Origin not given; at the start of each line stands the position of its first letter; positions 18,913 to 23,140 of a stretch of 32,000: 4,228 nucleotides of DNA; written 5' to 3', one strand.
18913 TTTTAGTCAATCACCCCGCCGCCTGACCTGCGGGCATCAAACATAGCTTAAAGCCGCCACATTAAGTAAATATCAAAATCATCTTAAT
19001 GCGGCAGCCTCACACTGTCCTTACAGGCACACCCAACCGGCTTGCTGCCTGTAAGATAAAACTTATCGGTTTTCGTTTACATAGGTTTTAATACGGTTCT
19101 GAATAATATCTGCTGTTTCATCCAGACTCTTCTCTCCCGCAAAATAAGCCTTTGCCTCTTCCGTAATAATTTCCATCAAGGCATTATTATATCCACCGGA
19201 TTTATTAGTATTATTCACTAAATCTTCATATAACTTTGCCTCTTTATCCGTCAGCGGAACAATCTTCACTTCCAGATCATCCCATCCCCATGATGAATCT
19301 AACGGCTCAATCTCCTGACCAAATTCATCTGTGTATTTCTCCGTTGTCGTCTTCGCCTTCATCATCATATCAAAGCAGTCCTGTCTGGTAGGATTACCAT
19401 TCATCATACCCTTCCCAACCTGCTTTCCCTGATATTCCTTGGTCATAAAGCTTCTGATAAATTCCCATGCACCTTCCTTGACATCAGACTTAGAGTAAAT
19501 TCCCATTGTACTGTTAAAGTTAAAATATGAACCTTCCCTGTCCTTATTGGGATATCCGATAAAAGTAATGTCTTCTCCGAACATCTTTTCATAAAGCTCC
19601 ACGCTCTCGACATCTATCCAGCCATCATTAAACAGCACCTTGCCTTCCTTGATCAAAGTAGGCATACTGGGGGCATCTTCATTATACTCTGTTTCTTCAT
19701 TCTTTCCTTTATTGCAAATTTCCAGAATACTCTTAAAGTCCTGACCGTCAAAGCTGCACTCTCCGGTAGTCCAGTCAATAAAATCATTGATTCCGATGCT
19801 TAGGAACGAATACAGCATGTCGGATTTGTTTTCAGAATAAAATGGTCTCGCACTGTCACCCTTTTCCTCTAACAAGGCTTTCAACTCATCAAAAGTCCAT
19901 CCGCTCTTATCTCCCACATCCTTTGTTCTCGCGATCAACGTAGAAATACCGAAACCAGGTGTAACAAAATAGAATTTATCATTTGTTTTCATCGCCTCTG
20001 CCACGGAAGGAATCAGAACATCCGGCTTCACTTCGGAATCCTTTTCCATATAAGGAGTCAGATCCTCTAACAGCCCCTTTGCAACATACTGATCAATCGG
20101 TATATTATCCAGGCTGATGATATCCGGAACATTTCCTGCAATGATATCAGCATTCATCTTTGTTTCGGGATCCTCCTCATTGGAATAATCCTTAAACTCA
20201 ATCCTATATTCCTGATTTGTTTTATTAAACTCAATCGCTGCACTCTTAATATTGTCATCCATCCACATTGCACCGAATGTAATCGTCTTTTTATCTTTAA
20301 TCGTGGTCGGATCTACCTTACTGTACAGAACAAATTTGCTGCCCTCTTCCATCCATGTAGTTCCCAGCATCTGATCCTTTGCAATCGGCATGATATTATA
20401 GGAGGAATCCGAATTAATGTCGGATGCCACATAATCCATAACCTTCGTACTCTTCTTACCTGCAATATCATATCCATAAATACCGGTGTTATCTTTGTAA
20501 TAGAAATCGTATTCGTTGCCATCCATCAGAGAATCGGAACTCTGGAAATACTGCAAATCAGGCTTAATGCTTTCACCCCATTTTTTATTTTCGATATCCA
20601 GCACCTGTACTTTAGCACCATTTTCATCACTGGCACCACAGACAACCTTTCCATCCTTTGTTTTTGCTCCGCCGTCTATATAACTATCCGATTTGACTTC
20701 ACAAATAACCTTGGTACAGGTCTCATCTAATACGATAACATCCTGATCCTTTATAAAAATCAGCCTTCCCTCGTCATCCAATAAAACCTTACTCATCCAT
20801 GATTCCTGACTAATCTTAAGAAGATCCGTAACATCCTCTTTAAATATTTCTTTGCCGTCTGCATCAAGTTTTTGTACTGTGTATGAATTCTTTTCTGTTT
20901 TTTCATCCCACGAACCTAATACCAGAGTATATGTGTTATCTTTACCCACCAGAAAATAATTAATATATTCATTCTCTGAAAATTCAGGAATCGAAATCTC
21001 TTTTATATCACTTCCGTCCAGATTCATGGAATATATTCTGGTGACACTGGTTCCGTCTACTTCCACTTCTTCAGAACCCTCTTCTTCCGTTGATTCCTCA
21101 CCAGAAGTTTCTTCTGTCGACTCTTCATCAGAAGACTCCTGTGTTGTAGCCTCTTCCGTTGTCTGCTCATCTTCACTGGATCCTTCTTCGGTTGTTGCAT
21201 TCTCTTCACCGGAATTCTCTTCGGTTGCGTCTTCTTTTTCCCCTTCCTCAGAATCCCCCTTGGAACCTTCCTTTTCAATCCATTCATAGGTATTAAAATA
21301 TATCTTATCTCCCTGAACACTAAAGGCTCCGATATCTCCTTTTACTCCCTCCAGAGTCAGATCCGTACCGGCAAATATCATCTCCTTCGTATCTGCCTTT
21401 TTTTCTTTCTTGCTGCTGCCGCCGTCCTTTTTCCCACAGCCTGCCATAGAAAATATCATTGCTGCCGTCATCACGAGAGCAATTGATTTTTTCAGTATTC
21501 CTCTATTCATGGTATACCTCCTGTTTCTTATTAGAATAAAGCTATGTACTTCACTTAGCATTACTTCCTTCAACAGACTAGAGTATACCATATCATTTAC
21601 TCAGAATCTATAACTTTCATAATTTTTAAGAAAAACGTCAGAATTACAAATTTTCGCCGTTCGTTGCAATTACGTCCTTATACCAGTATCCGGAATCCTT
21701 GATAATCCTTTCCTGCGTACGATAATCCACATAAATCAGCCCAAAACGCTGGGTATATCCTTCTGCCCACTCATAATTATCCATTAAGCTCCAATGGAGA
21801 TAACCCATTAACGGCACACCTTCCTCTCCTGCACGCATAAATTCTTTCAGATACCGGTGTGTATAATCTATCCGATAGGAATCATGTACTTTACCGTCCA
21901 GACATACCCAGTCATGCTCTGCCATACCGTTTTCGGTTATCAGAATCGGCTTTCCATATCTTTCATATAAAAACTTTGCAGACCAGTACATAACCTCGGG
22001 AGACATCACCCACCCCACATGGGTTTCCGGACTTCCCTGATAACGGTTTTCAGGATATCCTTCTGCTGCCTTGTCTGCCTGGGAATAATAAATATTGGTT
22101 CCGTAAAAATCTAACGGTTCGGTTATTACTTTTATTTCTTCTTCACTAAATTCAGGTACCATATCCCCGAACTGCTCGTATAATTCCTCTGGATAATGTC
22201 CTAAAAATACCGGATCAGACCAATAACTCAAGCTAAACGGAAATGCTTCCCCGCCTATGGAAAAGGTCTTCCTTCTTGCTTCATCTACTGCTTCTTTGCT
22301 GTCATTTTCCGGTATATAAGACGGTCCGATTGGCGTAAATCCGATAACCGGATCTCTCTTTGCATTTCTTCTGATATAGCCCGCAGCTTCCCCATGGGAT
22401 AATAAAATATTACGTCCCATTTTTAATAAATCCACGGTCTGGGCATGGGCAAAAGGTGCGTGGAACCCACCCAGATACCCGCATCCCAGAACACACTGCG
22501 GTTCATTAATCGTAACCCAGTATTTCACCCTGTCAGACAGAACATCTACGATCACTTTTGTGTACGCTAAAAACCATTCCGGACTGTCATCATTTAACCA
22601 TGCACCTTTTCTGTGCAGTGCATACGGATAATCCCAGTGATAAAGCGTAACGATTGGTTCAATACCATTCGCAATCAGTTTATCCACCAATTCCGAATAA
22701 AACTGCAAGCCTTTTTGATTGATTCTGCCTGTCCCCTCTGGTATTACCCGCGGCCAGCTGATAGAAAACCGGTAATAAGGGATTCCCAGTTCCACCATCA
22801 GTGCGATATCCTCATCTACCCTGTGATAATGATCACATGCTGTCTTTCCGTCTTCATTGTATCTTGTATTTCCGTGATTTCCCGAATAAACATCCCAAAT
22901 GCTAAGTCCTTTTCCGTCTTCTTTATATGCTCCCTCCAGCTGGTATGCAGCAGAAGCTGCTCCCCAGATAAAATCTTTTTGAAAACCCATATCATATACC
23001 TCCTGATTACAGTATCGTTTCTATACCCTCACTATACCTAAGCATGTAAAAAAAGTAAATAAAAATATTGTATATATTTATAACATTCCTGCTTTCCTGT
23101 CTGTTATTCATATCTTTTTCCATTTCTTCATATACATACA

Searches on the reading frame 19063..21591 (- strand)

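Call 70: search_protein_families(library=pfam, proteins=[window:19063-21591:-], max_evalue=0.00001)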
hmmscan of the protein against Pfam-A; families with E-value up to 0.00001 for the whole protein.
window:19063-21591:- (842 aa): 1 family
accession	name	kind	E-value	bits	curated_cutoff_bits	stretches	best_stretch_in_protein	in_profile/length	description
PF01547.30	SBP_bac_1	-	1.1e-11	45.7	26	1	454-721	16-306/307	Bacterial extracellular solute-binding protein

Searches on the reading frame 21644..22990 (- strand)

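Call 70: search_protein_families(library=pfam, proteins=[window:21644-22990:-], max_evalue=0.00001)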
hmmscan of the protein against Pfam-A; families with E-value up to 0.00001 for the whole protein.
window:21644-22990:- (448 aa): 1 family
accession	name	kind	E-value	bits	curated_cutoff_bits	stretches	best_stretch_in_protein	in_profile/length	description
PF00232.24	Glyco_hydro_1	-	3.3e-138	461.4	22.6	1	3-445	5-452/453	Glycosyl hydrolase family 1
